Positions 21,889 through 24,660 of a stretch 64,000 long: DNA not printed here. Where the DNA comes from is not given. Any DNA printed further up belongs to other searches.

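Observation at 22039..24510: Membrane-anchored Clp/Hsp100-like ATPase with a degenerate first ATPase module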

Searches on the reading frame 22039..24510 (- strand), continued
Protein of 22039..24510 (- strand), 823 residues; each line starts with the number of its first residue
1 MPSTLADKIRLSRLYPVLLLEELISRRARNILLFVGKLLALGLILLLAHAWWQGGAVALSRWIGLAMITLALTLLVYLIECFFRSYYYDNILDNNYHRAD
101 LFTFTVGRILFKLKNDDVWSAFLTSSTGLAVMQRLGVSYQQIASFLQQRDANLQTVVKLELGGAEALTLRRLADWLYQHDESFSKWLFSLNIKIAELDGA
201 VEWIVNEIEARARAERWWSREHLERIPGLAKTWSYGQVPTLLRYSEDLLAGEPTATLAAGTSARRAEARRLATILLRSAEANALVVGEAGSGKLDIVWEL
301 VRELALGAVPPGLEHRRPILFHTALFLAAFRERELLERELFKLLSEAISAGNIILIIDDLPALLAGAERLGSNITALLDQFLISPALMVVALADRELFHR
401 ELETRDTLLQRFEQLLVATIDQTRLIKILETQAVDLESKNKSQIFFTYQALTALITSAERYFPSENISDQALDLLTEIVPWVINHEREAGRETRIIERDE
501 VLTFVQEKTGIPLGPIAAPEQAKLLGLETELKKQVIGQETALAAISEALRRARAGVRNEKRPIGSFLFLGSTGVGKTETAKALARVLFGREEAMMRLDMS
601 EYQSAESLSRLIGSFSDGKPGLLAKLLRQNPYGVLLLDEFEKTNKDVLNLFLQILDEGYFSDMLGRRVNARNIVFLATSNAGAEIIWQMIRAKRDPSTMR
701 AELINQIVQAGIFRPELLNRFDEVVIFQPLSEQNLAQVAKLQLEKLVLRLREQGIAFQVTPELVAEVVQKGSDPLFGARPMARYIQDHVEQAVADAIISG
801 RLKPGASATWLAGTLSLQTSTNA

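Call 34: search_protein_families(library=pfam, alignment_id=A4, max_evalue=0.01)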
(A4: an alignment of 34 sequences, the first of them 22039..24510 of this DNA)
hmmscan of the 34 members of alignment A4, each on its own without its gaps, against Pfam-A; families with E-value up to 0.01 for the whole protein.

A. member 1, window:22039-24510:- (823 aa): 10 families
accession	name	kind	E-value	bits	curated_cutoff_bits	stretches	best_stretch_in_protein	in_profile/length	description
PF07724.20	AAA_2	-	1.2e-40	139.6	27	1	561-724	1-166/166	AAA domain (Cdc48 subfamily)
PF10431.15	ClpB_D2-small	-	2.1e-21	76.2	21.9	1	730-807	1-78/81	C-terminal, D2-small domain, of ClpB protein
PF00004.35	AAA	-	1.7e-09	38.6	21.2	1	567-694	2-122/131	ATPase family associated with various cellular activities (AAA)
PF07728.20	AAA_5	-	3.8e-09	37.1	22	1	566-681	2-123/139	AAA domain (dynein-related subfamily)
PF00158.32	Sigma54_activat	-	5.5e-07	29.9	20.2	1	556-681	15-143/168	Sigma-54 interaction domain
PF12775.13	AAA_7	-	7.7e-05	22.7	25.8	0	565-614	35-84/181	P-loop containing dynein motor region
PF13191.12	AAA_16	-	0.00034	21.6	32.6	0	534-590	1-51/167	AAA ATPase domain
PF01078.27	Mg_chelatase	-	0.00062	19.7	20.3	0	603-658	82-133/207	Magnesium chelatase, subunit ChlI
PF13401.12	AAA_22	-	0.00073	20.3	27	0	566-656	8-109/130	AAA domain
PF01637.24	ATPase_2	-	0.0042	17.4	33.2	0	342-439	103-201/225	ATPase domain predominantly from Archaea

B. families by the number of members that match (of 34 scanned): 31 families (the first 25 are shown)
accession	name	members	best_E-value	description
PF07724.20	AAA_2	34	3e-46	AAA domain (Cdc48 subfamily)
PF10431.15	ClpB_D2-small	34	9.1e-24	C-terminal, D2-small domain, of ClpB protein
PF07728.20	AAA_5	34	8.3e-17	AAA domain (dynein-related subfamily)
PF00004.35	AAA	34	2.1e-15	ATPase family associated with various cellular activities (AAA)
PF00158.32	Sigma54_activat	33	8.3e-11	Sigma-54 interaction domain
PF13401.12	AAA_22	26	5.1e-06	AAA domain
PF13191.12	AAA_16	19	7e-07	AAA ATPase domain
PF17871.7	AAA_lid_9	15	2.7e-11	AAA lid domain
PF01078.27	Mg_chelatase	13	6.4e-05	Magnesium chelatase, subunit ChlI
PF12775.13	AAA_7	11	8.7e-06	P-loop containing dynein motor region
PF20030.5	bpMoxR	11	1.8e-05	MoxR domain in the MoxR-vWA-beta-propeller ternary systems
PF20720.3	nSTAND3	10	0.00013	Novel STAND NTPase 3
PF01695.23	IstB_IS21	8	8.5e-05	IstB-like ATP binding protein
PF05673.19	DUF815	7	5.6e-10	Protein of unknown function (DUF815)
PF04851.21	ResIII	5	0.001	Type III restriction enzyme, res subunit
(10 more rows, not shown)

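Call 35: find_related_loci(query=A4, collection=genome_contigs, flank=5000)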
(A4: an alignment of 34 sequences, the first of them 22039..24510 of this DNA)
Query A4 (823 aa) in genome_contigs; peptide patterns used: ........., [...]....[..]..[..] (x = any residue, [..] = any of these).
600 stretches matched a pattern (row limit reached: there are more); 514 encode a relative of the query (tblastn E <= 1e-3); the best 80 are kept; 80 distinct loci.
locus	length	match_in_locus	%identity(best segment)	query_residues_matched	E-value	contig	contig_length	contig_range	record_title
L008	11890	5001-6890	38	179-818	4e-119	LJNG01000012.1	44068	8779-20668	MAG: Parcubacteria bacterium DG_74_3 WOR1_52_54_305, whole genome shotgun sequence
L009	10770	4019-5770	35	208-799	1e-100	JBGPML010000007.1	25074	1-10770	MAG: Patescibacteria group bacterium isolate OBJ_0618_7090110_239 k141_8055213_length_25074_cov_43.1481, whole genome sh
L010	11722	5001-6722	35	217-806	1e-97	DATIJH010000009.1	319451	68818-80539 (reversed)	MAG TPA_asm: Candidatus Saccharimonadales bacterium isolate SMAG_U15686 k141_676775, whole genome shotgun sequence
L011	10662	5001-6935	33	226-807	3e-93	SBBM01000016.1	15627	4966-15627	MAG: Planctomycetales bacterium isolate Bin_37_1_1 Hy_contig15610, whole genome shotgun sequence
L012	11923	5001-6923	32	229-805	5e-91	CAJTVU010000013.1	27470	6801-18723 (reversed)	MAG TPA_asm: uncultured Dorea sp. isolate MGBC116935 genome assembly, contig: MGBC116935.13, whole genome shotgun sequen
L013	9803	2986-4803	33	263-805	2e-90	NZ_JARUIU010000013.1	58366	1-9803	Jeotgalibacillus sp. ET6 NODE_13_length_58366_cov_166.457050, whole genome shotgun sequence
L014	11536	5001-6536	37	285-805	5e-90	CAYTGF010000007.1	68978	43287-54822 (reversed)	MAG TPA_asm: uncultured Gammaproteobacteria bacterium isolate SRP342105_co1_166 genome assembly, contig: NODE_484_length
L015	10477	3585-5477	31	237-805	3e-88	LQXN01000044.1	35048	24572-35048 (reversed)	Sutcliffiella horikoshii DSM 8719 Cont79, whole genome shotgun sequence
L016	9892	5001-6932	32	232-808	1e-87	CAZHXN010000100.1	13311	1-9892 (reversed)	MAG TPA_asm: uncultured bacterium isolate binchicken_co135_196 genome assembly, contig: NODE_6611_length_13311_cov_3.645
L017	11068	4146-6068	31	232-809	6e-88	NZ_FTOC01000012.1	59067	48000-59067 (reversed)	Salimicrobium flavidum strain DSM 23127, whole genome shotgun sequence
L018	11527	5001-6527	37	284-803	3e-87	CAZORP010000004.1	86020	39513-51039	MAG TPA_asm: uncultured Gammaproteobacteria bacterium isolate SRP342105_co3_223 genome assembly, contig: NODE_135_length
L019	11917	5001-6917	32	237-808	7e-87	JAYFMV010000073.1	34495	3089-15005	MAG: Potamolinea sp. isolate R1S1 contig_280, whole genome shotgun sequence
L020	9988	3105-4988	32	237-802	1e-86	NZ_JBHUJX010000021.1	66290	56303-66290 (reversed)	Bacillus sp. CGMCC 1.16607 GCM70020056_35, whole genome shotgun sequence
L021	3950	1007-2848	32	180-803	2e-87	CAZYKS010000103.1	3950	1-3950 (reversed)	MAG TPA_asm: uncultured Gammaproteobacteria bacterium isolate SRP214966_co3_413 genome assembly, contig: NODE_49393_leng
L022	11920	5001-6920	33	234-805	2e-86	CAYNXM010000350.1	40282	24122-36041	MAG TPA_asm: uncultured Lyngbya sp. isolate binchicken_co372_111 genome assembly, contig: k141_1059386, whole genome sho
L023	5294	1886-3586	32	229-806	4e-86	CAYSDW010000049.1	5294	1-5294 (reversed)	MAG TPA_asm: uncultured Candidatus Saccharibacteria bacterium isolate binchicken_co134_1259 genome assembly, contig: NOD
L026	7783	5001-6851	33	180-806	2e-85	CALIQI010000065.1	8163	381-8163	MAG TPA_asm: uncultured Candidatus Saccharibacteria bacterium isolate ERR589673_bin.3_CONCOCT_v1.1_MAG genome assembly,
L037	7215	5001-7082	31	106-807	6e-83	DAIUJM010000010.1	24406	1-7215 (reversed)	MAG TPA_asm: Candidatus Saccharibacteria bacterium isolate CTOTU2436 NODE_894_length_24406_cov_8.164593, whole genome sh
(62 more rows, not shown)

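Call 37: list_cluster_members(proteins=[P0012, P0015, P0016, P0018, P0025, P0028, P0032, P0038, P0046, P0049])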
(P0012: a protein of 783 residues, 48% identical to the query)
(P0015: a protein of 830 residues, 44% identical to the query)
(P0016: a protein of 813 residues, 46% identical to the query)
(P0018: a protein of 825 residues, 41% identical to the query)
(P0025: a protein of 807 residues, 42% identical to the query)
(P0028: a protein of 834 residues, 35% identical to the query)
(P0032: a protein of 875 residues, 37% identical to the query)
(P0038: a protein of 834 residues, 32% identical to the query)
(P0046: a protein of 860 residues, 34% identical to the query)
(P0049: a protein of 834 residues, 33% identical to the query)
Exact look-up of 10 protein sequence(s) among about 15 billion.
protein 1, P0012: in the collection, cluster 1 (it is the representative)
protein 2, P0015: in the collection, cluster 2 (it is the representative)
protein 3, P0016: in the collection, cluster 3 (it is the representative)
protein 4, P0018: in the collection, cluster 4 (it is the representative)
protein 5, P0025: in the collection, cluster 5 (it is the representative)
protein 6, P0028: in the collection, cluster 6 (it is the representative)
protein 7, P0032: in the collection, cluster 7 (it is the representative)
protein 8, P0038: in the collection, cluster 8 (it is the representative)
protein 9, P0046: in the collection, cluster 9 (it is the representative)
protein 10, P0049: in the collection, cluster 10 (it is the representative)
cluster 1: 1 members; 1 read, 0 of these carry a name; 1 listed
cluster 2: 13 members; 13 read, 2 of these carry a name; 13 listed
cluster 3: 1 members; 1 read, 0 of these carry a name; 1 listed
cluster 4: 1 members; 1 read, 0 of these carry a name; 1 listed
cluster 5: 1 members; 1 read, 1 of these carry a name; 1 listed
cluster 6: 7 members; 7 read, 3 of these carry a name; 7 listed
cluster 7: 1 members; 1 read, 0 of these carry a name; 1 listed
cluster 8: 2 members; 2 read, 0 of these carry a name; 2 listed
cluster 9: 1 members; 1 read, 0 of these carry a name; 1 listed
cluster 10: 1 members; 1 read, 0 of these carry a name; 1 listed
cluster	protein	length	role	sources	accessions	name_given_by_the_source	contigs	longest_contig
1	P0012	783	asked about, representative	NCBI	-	-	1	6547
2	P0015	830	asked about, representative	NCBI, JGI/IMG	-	-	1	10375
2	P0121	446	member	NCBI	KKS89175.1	MAG: ATPase AAA-2 domain protein, partial [Parcubacteria group bacterium ...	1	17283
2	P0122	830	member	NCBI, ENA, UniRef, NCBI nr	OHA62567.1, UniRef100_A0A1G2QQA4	MAG: hypothetical protein A2556_01800 [Candidatus Vogelbacteria bacterium ... | Clp R domain-containing protein n=1 Tax=Candidatus Vogelbacteria bacterium ...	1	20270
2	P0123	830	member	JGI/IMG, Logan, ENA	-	-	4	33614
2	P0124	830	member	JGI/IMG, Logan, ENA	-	-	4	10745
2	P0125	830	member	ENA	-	-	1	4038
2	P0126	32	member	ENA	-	-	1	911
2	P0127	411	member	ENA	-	-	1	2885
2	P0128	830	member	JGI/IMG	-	-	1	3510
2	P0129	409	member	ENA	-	-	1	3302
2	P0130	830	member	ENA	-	-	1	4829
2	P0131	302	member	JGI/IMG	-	-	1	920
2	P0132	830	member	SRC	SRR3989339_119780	-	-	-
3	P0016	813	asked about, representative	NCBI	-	-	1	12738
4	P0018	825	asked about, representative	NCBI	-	-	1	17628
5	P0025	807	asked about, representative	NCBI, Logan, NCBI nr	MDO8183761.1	MAG: AAA family ATPase [bacterium] | AAA family ATPase [bacterium]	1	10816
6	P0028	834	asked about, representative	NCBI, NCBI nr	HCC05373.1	TPA: hypothetical protein DEP58_03670 [Patescibacteria group bacterium] | hypothetical protein [Patescibacteria group bacterium]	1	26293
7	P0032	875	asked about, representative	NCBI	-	-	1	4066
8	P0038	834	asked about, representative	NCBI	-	-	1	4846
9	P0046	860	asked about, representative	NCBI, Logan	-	-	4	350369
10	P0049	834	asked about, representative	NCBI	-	-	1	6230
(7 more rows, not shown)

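Call 43: predict_structure(alignment_id=A4)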
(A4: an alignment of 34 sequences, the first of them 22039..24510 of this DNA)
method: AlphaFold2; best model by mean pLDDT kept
length: 823 residues; sequences in the alignment: 34
mean_pLDDT: 84.7   pTM: 0.73
mean pLDDT of the five models: 84.7, 83.7, 82.8, 81.4, 80.4
residues with pLDDT >= 90: 249; 70-90: 500; 50-70: 68; < 50: 6
segments of 3 or more residues with pLDDT < 50: 821-823
pLDDT, mean of each block of 10 residues (from residue 1): 74 84 83 90 86 73 87 90 80 72 87 84 91 92 88 67 79 89 90 92 90 75 58 67 87 53 81 83 87 87 81 85 93 92 91 91 90 88 88 88 86 87 88 89 87 90 79 91 75 80 85 73 87 88 89 70 91 90 89 92 89 80 90 92 91 90 83 92 87 86 88 88 91 89 90 88 89 83 90 88 85 76 42
secondary structure, 60 per line:
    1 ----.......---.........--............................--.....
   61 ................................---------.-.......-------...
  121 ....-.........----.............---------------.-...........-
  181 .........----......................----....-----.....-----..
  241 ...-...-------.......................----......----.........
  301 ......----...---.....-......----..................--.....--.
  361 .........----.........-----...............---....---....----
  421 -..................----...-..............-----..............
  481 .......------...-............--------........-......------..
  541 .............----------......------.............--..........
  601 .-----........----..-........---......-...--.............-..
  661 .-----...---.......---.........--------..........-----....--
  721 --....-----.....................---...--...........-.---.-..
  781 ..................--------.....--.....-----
elements in order (helices of 4 or more, strands of 3 or more residues): H5-11 H15-23 H26-53 H56-92 H104-110 H118-124 H126-134 H139-151 H169-179 H181-189 H194-215 H220-223 H229-233 H239-243 E245-247 H255-277 E282-287 H292-306 E317-321 H323-328 H333-350 E353-357 H360-369 H374-382 E388-394 H395-402 H406-409 E413-416 H422-439 E444-446 H448-461 H467-487 E494-496 H498-509 H518-525 H527-532 H539-553 E564-569 H576-588 E594-598 H607-612 H622-629 E633-638 H645-657 E659-661 E667-669 E673-679 H683-691 H700-709 H715-718 E723-726 H732-752 E756-758 H761-771 H779-798 E807-811 E814-818

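Call 46: fold_search(model_id=the predicted structure, library=pdb)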
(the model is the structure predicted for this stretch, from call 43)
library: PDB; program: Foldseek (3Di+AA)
matches with E <= 10: 1389; with E <= 0.001: 903
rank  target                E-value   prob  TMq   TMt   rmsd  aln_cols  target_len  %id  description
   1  9a66_A                7.6e-44  1.00  0.57  0.58  22.1       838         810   26  Integrative model of CLPC-CLPP by crosslinking MS and deep learning (released 2024-09-18)
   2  9rai_b                2.6e-43  1.00  0.52  0.55  19.8       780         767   26  Structure of the S.aureus MecA/ClpC/ClpP degradation system (released 2025-09-10)
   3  9rai_c                4.3e-43  1.00  0.53  0.56  19.4       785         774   27  Structure of the S.aureus MecA/ClpC/ClpP degradation system (released 2025-09-10)
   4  9rai_d                2.0e-42  1.00  0.52  0.55  20.2       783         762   26  Structure of the S.aureus MecA/ClpC/ClpP degradation system (released 2025-09-10)
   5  9gi1_c                2.2e-42  1.00  0.54  0.72   6.2       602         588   32  Structure of the S.aureus MecA/ClpC/ClpP degradation system (released 2025-08-20)
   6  9gi1_b                2.5e-42  1.00  0.53  0.71   6.3       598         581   32  Structure of the S.aureus MecA/ClpC/ClpP degradation system (released 2025-08-20)
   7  9gi1_d                8.2e-42  1.00  0.53  0.71   6.4       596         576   32  Structure of the S.aureus MecA/ClpC/ClpP degradation system (released 2025-08-20)
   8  9rai_e                8.6e-42  1.00  0.52  0.55  21.3       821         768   25  Structure of the S.aureus MecA/ClpC/ClpP degradation system (released 2025-09-10)
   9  6qs6_A                1.0e-41  1.00  0.53  0.72   6.2       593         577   34  ClpB (DWB and K476C mutant) bound to casein in presence of ATPgammaS - state KC-1 (released 2019-07-03)
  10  9gi1_e                4.4e-41  1.00  0.51  0.69   6.7       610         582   31  Structure of the S.aureus MecA/ClpC/ClpP degradation system (released 2025-08-20)
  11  9if4_D                5.3e-41  1.00  0.51  0.69   6.6       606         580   28  Structure of the Mycobacterium Tuberculosis ClpC1P1P2 complex bound to the activator Bz-Leu-Leu (released 2025-08-27)
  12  7abr_D                1.1e-39  1.00  0.54  0.72   6.4       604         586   32  Cryo-EM structure of B. subtilis ClpC (DWB mutant) hexamer bound to a substrate polypeptide (released 2021-10-06)
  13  9jvp_B                1.6e-39  1.00  0.54  0.71   6.1       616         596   28  CryoEM structure of M. tuberculosis ClpC1P1P2 complex bound to bortezomib, conformation 3 (released 2025-03-19)
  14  6qs4_B                2.5e-39  1.00  0.53  0.72   6.3       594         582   34  Two-Step Activation Mechanism of the ClpB Disaggregase for Sequential Substrate Threading by the Main ATPase Motor. (released 2019-07-03)
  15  7abr_C                5.7e-39  1.00  0.53  0.71   6.5       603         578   32  Cryo-EM structure of B. subtilis ClpC (DWB mutant) hexamer bound to a substrate polypeptide (released 2021-10-06)
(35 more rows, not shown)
